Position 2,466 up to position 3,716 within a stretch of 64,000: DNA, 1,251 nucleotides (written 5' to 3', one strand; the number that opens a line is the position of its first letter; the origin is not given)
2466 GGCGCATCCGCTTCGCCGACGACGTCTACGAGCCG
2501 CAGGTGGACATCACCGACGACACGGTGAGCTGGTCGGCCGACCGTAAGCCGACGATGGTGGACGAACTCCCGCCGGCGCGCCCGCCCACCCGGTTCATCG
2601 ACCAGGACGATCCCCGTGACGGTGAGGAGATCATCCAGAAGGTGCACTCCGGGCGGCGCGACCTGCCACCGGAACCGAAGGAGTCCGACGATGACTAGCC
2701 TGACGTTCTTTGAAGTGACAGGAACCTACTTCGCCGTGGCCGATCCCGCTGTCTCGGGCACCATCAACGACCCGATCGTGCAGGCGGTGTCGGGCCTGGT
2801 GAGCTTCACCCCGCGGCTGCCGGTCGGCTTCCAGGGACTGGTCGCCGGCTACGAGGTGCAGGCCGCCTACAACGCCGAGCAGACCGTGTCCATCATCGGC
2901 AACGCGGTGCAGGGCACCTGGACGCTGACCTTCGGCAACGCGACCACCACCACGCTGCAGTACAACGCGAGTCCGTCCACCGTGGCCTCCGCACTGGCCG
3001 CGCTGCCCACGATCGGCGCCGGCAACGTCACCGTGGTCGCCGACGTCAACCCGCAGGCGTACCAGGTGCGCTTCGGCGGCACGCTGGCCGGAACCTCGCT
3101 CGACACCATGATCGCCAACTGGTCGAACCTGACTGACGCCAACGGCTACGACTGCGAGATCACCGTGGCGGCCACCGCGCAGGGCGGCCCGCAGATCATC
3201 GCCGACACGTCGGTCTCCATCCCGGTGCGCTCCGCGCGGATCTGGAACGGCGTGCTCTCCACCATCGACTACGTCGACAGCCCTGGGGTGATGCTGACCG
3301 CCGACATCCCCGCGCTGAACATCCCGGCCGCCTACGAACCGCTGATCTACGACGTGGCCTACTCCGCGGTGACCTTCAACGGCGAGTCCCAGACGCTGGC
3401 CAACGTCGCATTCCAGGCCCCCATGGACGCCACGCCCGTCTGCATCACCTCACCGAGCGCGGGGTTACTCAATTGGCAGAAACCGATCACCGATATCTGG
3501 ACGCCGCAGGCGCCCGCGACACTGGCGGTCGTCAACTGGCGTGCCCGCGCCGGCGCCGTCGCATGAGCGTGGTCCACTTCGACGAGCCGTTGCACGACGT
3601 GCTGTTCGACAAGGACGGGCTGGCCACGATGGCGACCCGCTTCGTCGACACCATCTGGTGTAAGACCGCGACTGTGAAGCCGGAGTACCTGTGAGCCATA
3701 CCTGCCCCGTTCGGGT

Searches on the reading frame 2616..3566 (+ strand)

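Call 43: search_protein_families(library=phrogs, proteins=[window:2616-3566:+], max_evalue=0.001)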
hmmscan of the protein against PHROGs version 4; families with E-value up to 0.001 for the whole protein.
window:2616-3566:+ (316 aa): 4 families
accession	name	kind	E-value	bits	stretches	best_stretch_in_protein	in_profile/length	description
phrog_11690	-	tail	1.7e-13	51.8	1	202-274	74-148/175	tail protein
phrog_2839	-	tail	6.7e-05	22.5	1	86-164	56-136/581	tail sheath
phrog_10909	-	tail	0.00048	20.6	1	87-142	203-259/290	major tail protein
phrog_1260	-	tail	0.00062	20.2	0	82-141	49-112/320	minor tail protein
